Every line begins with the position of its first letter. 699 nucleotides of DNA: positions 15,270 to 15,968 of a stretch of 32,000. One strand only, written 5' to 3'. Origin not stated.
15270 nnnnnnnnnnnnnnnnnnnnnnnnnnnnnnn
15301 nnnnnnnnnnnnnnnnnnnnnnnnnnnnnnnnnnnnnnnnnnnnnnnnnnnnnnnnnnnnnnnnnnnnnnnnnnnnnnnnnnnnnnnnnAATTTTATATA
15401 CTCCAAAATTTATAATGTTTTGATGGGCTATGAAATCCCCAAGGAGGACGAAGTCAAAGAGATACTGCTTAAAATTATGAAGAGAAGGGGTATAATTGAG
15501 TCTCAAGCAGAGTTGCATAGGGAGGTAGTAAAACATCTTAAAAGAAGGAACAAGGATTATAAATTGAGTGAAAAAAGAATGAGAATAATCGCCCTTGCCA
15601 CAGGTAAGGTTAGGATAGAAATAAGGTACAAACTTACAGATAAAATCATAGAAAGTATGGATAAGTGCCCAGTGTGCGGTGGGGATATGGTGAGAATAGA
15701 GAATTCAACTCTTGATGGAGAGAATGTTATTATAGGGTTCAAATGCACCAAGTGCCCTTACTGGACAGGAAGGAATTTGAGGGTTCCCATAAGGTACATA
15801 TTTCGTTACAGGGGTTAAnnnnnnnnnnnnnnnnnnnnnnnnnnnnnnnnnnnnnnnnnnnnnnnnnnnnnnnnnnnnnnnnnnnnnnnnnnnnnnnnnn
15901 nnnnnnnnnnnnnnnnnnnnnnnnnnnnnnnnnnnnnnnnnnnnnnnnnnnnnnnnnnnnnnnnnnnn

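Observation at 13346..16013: Candidate uncharacterised module: SSB-like OB-fold gene, two coupled KaiC/RadB-like ATPases and two small zinc proteins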

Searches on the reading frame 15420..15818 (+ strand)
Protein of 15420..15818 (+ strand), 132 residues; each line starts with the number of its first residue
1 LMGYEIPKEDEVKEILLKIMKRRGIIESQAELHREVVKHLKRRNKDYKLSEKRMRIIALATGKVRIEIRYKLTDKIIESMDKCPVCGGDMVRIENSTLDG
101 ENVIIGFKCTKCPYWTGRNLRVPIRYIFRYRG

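Call 3: search_protein_families(library=pfam, proteins=[window:15420-15818:+], max_evalue=1)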
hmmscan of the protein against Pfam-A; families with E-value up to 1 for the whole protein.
window:15420-15818:+ (132 aa): 16 families
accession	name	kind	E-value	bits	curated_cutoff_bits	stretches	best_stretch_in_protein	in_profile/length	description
PF19108.5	DUF5795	-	0.0047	17.4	27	1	74-114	30-69/74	Family of unknown function (DUF5795)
PF06068.19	TIP49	-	0.0065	16.1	23.8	1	13-97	105-183/347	TIP49 P-loop domain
PF03119.21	DNA_ligase_ZBD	-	0.026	14.9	25.8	1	82-95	1-14/27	NAD-dependent DNA ligase C4 zinc finger domain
PF24452.1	DUF7568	-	0.033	14.9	27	1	68-115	64-110/121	Family of unknown function (DUF7568)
PF23783.1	Zn_ribbon_TiaS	-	0.037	14.2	27.3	0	106-114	19-27/41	TiaS C-terminal zinc ribbon domain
PF00924.24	MS_channel_2nd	-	0.063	13.8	20.2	1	84-128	17-59/68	Mechanosensitive ion channel, beta-domain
PF21698.3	Spo16_C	-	0.063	13.4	27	1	11-29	7-25/43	Spo16 protein, C-terminal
PF21344.3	Zn_ribbon_LysW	-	0.066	13.3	27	1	82-103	2-22/46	Alpha-aminoadipate carrier protein LysW-like, globular domain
PF12013.13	OrsD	-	0.11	13.3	26.6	1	34-120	24-103/114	Orsellinic acid/F9775 biosynthesis cluster protein D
PF14354.12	Lar_restr_allev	-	0.13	13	28.6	1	81-114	4-33/58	Restriction alleviation protein Lar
PF09723.15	Zn_ribbon_8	-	0.13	12.7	34.4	0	80-92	26-39/41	Zinc ribbon domain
PF06906.16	DUF1272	-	0.22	12.1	25.3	0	80-92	39-53/57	Protein of unknown function (DUF1272)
PF13465.12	zf-H2C2_2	-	0.28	12.1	40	0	107-116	15-24/26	Zinc-finger double domain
PF22747.2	Zn_ribbon_DUF2089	-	0.51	10.9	27.6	0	83-90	1-8/32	DUF2089 zinc ribbon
PF21349.2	RUBY_RBDX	-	0.68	9.9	26.5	1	80-87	16-23/30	Rubrerythrin, rubredoxin-like domain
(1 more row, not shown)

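Call 4: search_protein_families(library=ncbifam, proteins=[window:15420-15818:+], max_evalue=1)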
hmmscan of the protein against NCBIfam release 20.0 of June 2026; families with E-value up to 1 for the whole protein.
window:15420-15818:+ (132 aa): 5 families
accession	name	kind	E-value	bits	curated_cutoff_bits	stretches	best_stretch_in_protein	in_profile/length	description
NF047912.1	ECs_2282_CxxC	subfamily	0.0035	17.2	37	1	82-112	4-33/60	ECs_2282 family putative zinc-binding protein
TIGR03655.1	anti_R_Lar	subfamily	0.023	15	39.6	1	82-113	3-35/55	Lar family restriction alleviation protein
TIGR03831.1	YgiT_finger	domain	0.067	13.5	20.2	1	83-113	1-36/46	YgiT-type zinc finger protein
TIGR02605.1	CxxC_CxxC_SSSS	subfamily_domain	0.067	13.3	31.3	0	74-93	23-40/52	FmdB family zinc ribbon protein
NF033497.1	rubre_like_arch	subfamily_domain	0.091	12.5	32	1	79-95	15-31/34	rubrerythrin-like domain-containing protein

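Call 11: search_solved_structures(query=window:15420-15818:+, max_evalue=10)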
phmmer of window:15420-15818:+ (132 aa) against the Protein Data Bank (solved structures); distinct sequences matched with E-value up to 10: 8.
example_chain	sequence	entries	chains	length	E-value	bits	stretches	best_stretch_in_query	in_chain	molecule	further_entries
1qyp_A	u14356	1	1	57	0.38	14.2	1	82-114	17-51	RNA POLYMERASE II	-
2cqa_A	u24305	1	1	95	0.99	12.9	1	62-97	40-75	RuvB-like 2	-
2k5c_A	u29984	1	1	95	1.1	12.7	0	67-90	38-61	uncharacterized protein PF0385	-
1d4d_A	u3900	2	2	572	1.1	12.7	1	41-124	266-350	FLAVOCYTOCHROME C FUMARATE REDUCTASE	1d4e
1d4c_A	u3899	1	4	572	1.1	12.7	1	41-124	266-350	FLAVOCYTOCHROME C FUMARATE REDUCTASE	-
7aoc_I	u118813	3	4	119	1.5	12.3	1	79-116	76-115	DNA-directed RNA polymerase I subunit RPA12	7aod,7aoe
4c2m_I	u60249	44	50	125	2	11.9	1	80-115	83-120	DNA-DIRECTED RNA POLYMERASE I SUBUNIT RPA12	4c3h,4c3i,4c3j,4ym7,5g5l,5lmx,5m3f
2lw7_A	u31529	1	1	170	5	10.6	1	44-94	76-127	Histidine--tRNA ligase, cytoplasmic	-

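Call 13: find_homologous_proteins(query=window:15420-15818:+, max_evalue=0.001)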
Query window:15420-15818:+ (132 aa): 12 proteins with E <= 0.001 among 13 candidates.
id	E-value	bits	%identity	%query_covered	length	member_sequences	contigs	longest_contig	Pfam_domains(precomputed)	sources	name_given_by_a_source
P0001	2.9e-77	275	95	99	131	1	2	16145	-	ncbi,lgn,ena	-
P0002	8.4e-77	274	95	99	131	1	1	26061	-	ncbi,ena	-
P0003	3.1e-76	272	94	99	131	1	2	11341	-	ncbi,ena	-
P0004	5.9e-73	261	86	99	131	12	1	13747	-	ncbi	-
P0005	7.1e-66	238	79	98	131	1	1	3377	-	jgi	jgi:uncharacterized protein with PIN domain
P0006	9.8e-65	235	78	98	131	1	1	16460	-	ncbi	-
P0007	1.1e-59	218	74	98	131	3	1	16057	-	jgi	-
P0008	1.8e-59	217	73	98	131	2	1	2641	-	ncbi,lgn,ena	-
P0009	1.3e-58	215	73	99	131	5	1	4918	-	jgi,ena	-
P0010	1.8e-58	214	74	98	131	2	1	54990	-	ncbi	-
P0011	1.4e-56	208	69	98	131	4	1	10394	-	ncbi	-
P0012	6.8e-54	199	64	98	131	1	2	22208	-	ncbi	-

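Call 14: find_encoding_contigs(protein=P0012, flank=6000, max_places=2)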
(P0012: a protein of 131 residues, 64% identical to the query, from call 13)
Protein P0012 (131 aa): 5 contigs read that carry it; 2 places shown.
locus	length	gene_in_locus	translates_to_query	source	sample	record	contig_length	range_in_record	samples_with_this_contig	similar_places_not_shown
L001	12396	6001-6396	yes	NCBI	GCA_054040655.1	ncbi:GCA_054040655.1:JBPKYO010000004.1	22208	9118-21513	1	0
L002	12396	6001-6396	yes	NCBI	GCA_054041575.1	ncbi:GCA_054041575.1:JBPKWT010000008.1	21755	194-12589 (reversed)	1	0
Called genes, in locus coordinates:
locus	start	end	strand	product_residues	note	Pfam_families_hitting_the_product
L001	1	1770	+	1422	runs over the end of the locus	PF00496:SBP_bac_5, PF13620:CarboxypepD_reg (faint), PF02369:Big_1 (faint), PF05688:BIg21 (faint), PF09134:Invasin_D3 (faint), PF16583:ZirS_C (faint), PF17789:MG4 (faint)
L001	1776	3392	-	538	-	PF03483:B3_4, PF03484:B5, PF17759:tRNA_synthFbeta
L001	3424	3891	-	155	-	PF02481:DNA_processg_A (faint), PF18306:LDcluster4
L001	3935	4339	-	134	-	PF21473:OB_Ssb-like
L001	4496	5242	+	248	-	PF03796:DnaB_C (weak), PF06745:ATPase, PF13481:AAA_25, PF13479:AAA_24 (weak)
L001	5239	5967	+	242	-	PF06745:ATPase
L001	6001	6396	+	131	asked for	-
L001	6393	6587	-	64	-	-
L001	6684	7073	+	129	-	PF01092:Ribosomal_S6e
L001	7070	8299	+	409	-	PF00009:GTP_EFTU, PF03144:GTP_EFTU_D2 (weak), PF09173:eIF2_C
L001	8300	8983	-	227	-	-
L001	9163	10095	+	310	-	-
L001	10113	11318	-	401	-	PF01979:Amidohydro_1, PF07969:Amidohydro_3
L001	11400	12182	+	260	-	PF23023:Anti-Pycsar_Apyc1 (weak), PF12706:Lactamase_B_2, PF13483:Lactamase_B_3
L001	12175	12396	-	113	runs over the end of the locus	PF12646:DUF3783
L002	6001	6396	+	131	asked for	-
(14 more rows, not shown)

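Call 15: find_encoding_contigs(protein=P0010, flank=6000, max_places=2)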
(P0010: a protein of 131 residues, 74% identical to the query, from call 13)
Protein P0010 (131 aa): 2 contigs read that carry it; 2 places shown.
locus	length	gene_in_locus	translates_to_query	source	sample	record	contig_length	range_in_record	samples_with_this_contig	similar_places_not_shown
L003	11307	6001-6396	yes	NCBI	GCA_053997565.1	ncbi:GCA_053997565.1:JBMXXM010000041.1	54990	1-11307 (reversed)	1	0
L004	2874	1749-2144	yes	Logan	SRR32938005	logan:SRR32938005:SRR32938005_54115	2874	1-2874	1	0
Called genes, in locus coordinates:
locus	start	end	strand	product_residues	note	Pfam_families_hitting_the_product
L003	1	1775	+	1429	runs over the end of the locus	PF00496:SBP_bac_5, PF13620:CarboxypepD_reg (faint), PF17802:SpaA (faint), PF20598:DUF6795 (faint), PF10670:DUF4198 (faint), PF17789:MG4 (faint), PF02369:Big_1 (faint), PF11974:bMG3 (faint)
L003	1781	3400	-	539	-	PF03483:B3_4, PF03484:B5, PF01409:tRNA-synt_2d (faint), PF17759:tRNA_synthFbeta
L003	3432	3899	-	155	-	PF18306:LDcluster4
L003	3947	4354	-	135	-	PF21473:OB_Ssb-like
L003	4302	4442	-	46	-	-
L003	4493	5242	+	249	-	PF06745:ATPase, PF13481:AAA_25 (weak), PF13479:AAA_24 (faint)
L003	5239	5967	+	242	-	PF06745:ATPase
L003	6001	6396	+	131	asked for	-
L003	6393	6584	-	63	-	-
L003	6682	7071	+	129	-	PF01092:Ribosomal_S6e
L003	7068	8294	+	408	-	PF00009:GTP_EFTU, PF09173:eIF2_C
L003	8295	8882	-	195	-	-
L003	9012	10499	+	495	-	PF00924:MS_channel_2nd, PF21082:MS_channel_3rd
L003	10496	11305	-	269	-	?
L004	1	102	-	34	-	?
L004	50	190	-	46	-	-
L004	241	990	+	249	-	PF06745:ATPase, PF13481:AAA_25 (weak), PF13479:AAA_24 (faint)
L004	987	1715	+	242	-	PF06745:ATPase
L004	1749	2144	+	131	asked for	-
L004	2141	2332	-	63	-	-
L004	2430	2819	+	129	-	PF01092:Ribosomal_S6e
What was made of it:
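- Tried and rejected: Close relatives as evidence (calls 14, 15).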

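Call 39: predict_structure(alignment_id=A2)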
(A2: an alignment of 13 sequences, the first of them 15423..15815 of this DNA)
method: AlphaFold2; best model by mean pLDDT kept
length: 131 residues; sequences in the alignment: 13
mean_pLDDT: 93.1   pTM: 0.79
mean pLDDT of the five models: 93.1, 83.7, 76.2, 74.4, 60.3
residues with pLDDT >= 90: 114; 70-90: 16; 50-70: 1; < 50: 0
segments of 3 or more residues with pLDDT < 50: none
pLDDT, mean of each block of 10 residues (from residue 1): 86 97 96 98 95 94 93 90 92 92 92 92 94 76
secondary structure, 60 per line:
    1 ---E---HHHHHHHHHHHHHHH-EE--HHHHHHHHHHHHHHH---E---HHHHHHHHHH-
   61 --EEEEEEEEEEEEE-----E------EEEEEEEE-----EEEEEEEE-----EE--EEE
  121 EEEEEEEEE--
elements in order: H8-22 H28-42 H50-59 E63-75 E88-95 E101-108 E118-129
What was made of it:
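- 15423..15818 (+): 131-aa protein with an N-terminal winged helix (helices 8-22, 28-42, 50-59) and a four-stranded C4 zinc ribbon (C82, C85, C108, C111; motif CPYWTG...P-x-RY-x-F). AlphaFold2 pLDDT 93, pTM 0.79 (call 39).
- On TFE / TFIIE-alpha: AlphaFold2 model with pLDDT 93 (call 39).
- Confident winged-helix plus zinc-ribbon model (call 39).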

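Call 46: fold_search(model_id=the predicted structure, library=pdb)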
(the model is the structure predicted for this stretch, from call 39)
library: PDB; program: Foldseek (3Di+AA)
matches with E <= 10: 368; with E <= 0.001: 0
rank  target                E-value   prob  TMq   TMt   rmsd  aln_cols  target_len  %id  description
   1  7ets_B                2.1e-01  0.23  0.16  0.11  11.3        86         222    7  Crystal structure of crp protein from Gardnerella Vaginalis (released 2022-04-27)
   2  3mzh_A                3.0e-01  0.12  0.20  0.13  11.7       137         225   13  Crystal structure of cAMP receptor protein from mycobacterium tuberculosis in complex with cAMP and its DNA binding el (released 2011-06-08)
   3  3e5q_C                3.6e-01  0.16  0.18  0.13  10.3        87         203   13  Unbound Oxidised CprK (released 2008-09-30)
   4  4a2u_H                4.0e-01  0.20  0.21  0.13  10.5        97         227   14  CRP(CAP) from Myco. Tuberculosis, with cAMP (released 2012-10-10)
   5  7tjh_I                4.6e-01  0.80  0.37  0.14   6.1        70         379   11  S. cerevisiae ORC bound to 84 bp ARS1 DNA and Cdc6 (state 1) with flexible Orc6 N-terminal domain (released 2022-10-05)
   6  3tdz_D                5.1e-01  0.91  0.35  0.58   2.1        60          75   22  N-terminal acetylation acts as an avidity enhancer within an interconnected multiprotein complex: Structure of a human (released 2011-10-12)
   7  3i54_C                5.5e-01  0.13  0.17  0.13  11.2        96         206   12  Crystal structure of MtbCRP in complex with cAMP (released 2009-09-08)
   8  3e6b_B                5.5e-01  0.13  0.18  0.14  10.1        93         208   12  OCPA complexed CprK (C200S) (released 2008-09-30)
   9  9j0x_A                5.5e-01  0.11  0.16  0.05  10.1        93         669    8  Cryo-EM Structure of the Guard Cell Potassium Channel GORK (released 2025-02-26)
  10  3r6s_C                5.8e-01  0.13  0.19  0.14  10.9        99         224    8  Crystal structure of GlxR transcription factor from Corynebacterium glutamicum with cAMP (released 2012-03-28)
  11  3tdu_D                6.2e-01  0.87  0.35  0.57   2.2        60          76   22  N-terminal acetylation acts as an avidity enhancer within an interconnected multiprotein complex: Structure of a human (released 2011-10-12)
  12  7ets_A                6.2e-01  0.13  0.16  0.11  11.0        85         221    9  Crystal structure of crp protein from Gardnerella Vaginalis (released 2022-04-27)
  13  7b5n_C                6.5e-01  0.85  0.35  0.12   2.6        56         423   23  Ubiquitin ligation to F-box protein substrates by SCF-RBR E3-E3 super-assembly: NEDD8-CUL1-RBX1-UBE2L3~Ub~ARIH1. (released 2021-02-10)
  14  3dn7_B                7.0e-01  0.14  0.20  0.18  10.9        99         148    8  Cyclic nucleotide binding regulatory protein from Cytophaga hutchinsonii. (released 2008-08-26)
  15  3e5x_A                7.0e-01  0.12  0.17  0.11  10.7        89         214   11  OCPA complexed CprK (released 2008-12-09)
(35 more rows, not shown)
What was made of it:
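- On TFE / TFIIE-alpha: Winged-helix structural matches (call 46).
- On Mut7-C / COG1656 'PIN domain' proteins (a name JGI gives some homologues): The N-terminal domain models as a winged helix (calls 39, 46).
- Closest known: TFE / TFIIE-alpha. Same: The N-terminal domain superposes on winged-helix domains (call 46).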

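Call 48: search_protein_representatives(alignment_id=A2)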
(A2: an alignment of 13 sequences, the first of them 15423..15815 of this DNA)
Query: 13 sequences, 131 profile positions. Proteins with E-value up to 0.001 (for the whole library): 267; up to 1e-10: 181; up to 1e-30: 3. The best 150 are listed.
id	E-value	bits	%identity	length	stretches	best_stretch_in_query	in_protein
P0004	9.5e-74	261.9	-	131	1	1-130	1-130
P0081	1.5e-47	177.2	-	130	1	1-128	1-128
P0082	1.0e-30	122.7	-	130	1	1-128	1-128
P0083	3.2e-30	121.1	-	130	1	2-130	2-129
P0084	2.6e-29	118.1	-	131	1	1-129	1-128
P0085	2.9e-29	118.0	-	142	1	1-127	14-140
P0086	3.2e-28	114.6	-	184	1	3-128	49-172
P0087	6.0e-28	113.8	-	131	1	2-129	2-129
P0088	4.3e-27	111.0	-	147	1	2-129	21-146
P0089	3.8e-26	107.9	-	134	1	1-129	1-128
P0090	5.2e-26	107.5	-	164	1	2-128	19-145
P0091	7.8e-26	106.9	-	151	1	1-128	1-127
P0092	9.7e-26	106.6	-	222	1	1-127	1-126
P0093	1.1e-25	106.4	-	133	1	1-129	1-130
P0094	1.4e-25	106.1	-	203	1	2-130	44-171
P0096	2.2e-25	105.4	-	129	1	1-127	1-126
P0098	6.6e-25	103.9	-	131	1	2-128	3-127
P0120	2.7e-22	95.4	-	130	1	1-129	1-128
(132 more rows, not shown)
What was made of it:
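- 15423..15818 (+): 267 cluster representatives at E<=1e-3 (call 48).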

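Call 50: list_cluster_members(proteins=[P0081, P0082, P0084, P0087, P0089, P0093, P0096, P0098, P0092, P0120])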
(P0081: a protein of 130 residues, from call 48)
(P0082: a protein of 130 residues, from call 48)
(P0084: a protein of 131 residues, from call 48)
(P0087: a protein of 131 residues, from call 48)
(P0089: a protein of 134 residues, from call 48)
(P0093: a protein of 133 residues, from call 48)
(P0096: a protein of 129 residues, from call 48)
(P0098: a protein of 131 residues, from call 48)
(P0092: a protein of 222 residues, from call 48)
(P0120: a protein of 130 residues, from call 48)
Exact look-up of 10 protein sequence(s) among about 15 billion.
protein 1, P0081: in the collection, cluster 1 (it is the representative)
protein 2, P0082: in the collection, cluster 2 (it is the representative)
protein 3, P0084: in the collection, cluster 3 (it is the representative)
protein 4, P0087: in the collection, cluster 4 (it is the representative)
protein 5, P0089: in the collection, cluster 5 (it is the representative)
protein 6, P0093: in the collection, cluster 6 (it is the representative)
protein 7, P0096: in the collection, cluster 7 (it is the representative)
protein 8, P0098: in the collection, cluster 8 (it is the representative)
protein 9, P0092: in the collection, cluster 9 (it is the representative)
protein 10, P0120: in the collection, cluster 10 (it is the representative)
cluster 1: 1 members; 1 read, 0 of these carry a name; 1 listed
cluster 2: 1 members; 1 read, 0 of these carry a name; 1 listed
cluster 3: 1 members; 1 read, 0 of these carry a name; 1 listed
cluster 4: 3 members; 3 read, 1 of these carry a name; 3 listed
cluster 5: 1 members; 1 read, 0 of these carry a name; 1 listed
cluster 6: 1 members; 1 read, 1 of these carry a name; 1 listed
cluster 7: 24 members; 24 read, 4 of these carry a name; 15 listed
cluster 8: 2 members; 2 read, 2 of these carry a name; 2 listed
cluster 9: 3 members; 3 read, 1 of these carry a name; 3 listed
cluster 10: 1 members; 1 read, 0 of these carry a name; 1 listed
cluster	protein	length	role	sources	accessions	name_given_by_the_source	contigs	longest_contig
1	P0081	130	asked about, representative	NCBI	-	-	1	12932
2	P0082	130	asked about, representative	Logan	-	-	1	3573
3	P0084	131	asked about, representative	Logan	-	-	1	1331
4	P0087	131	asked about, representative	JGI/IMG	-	-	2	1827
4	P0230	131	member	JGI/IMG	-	rRNA maturation endonuclease Nob1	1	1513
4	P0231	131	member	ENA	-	-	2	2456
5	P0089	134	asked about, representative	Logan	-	-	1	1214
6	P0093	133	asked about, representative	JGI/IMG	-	hypothetical protein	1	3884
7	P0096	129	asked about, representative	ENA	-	-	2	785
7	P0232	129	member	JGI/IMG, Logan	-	uncharacterized protein with PIN domain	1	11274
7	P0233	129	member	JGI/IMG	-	hypothetical protein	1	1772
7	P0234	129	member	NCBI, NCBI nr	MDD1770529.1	MAG: hypothetical protein LUO79_05535 [Methanomassiliicoccales archaeon] | hypothetical protein [Methanomassiliicoccales archaeon]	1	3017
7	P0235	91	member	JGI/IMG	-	uncharacterized protein with PIN domain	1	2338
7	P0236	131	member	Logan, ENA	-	-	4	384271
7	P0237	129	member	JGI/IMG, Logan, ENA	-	-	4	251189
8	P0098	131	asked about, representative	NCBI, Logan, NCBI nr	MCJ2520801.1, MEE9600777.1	MAG: hypothetical protein LN412_07665 [Candidatus Thermoplasmatota archaeon] | hypothetical protein [Candidatus Thermoplasmatota archaeon]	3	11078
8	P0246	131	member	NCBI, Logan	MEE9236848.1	MAG: hypothetical protein V3U52_03575 [Thermoplasmata archaeon]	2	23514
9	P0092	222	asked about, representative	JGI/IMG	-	-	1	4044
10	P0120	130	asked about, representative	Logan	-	-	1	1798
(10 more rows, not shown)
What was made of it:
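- On Mut7-C / COG1656 'PIN domain' proteins (a name JGI gives some homologues): The JGI names appear in calls 13 and 50.
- Tried and rejected: 'PIN domain' and 'Nob1' names on homologues (calls 13, 50).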

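Call 51: find_encoding_contigs(protein=P0236, flank=6000, max_places=2)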
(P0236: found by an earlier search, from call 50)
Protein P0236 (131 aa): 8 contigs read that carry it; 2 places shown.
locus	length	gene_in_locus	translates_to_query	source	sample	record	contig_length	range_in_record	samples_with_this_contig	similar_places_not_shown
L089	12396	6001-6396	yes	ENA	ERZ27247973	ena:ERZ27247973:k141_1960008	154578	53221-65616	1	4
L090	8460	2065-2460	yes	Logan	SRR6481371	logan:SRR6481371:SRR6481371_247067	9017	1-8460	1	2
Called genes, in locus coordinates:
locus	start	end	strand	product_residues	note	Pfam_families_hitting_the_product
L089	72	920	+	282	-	PF01040:UbiA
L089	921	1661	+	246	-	PF01884:PcrB, PF00977:His_biosynth (weak)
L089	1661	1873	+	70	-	-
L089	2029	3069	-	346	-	PF00801:PKD, PF18911:PKD_4, PF22352:K319L-like_PKD (weak), PF18911:PKD_4, PF00801:PKD, PF00801:PKD, PF18911:PKD_4, PF22352:K319L-like_PKD, +8 more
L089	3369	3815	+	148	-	PF01814:Hemerythrin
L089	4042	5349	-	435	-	PF02492:cobW (weak)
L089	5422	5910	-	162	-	-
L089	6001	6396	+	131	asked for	-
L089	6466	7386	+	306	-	PF01842:ACT (faint), PF22190:TTHA0829-like_ACT (faint)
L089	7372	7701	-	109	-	-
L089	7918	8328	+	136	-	PF12840:HTH_20 (weak)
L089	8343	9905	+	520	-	PF07088:GvpD_P-loop (weak), PF05729:NACHT (faint), PF06745:ATPase (faint), PF23442:DUF7125 (faint), PF07088:GvpD_P-loop (weak)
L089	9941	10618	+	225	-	PF06745:ATPase, PF24336:DUF7504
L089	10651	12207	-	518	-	PF02142:MGS, PF01808:AICARFT_IMPCHas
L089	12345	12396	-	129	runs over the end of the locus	PF08818:DUF1801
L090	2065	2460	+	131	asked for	-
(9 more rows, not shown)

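Call 52: find_encoding_contigs(protein=P0246, flank=6000, max_places=1)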
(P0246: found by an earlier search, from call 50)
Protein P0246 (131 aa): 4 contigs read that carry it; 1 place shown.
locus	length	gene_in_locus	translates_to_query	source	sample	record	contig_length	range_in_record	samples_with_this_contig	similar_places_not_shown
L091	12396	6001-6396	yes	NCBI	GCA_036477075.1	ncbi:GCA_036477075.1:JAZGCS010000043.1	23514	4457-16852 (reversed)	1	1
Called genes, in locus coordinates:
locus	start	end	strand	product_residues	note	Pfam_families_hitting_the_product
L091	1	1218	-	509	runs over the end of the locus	PF23613:ELP3_N, PF04055:Radical_SAM, PF16199:Radical_SAM_C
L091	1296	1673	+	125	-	-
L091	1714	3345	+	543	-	PF01435:Peptidase_M48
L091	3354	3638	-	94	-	-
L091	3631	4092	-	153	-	PF12840:HTH_20 (weak)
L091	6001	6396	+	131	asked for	-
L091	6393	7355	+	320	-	-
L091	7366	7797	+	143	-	PF03479:PCC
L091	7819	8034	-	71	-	-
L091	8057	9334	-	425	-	PF01142:TruD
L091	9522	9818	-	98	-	PF13656:RNA_pol_L_2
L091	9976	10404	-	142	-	PF12172:zf-ChsH2, PF01796:OB_ChsH2_C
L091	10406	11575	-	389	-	PF00108:Thiolase_N, PF02803:Thiolase_C (faint), PF22691:Thiolase_C_1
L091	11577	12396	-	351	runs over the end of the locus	PF01154:HMG_CoA_synt_N (faint), PF08540:HMG_CoA_synt_C (faint), PF08541:ACP_syn_III_C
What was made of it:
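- Neighbourhoods are housekeeping (calls 14, 52).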
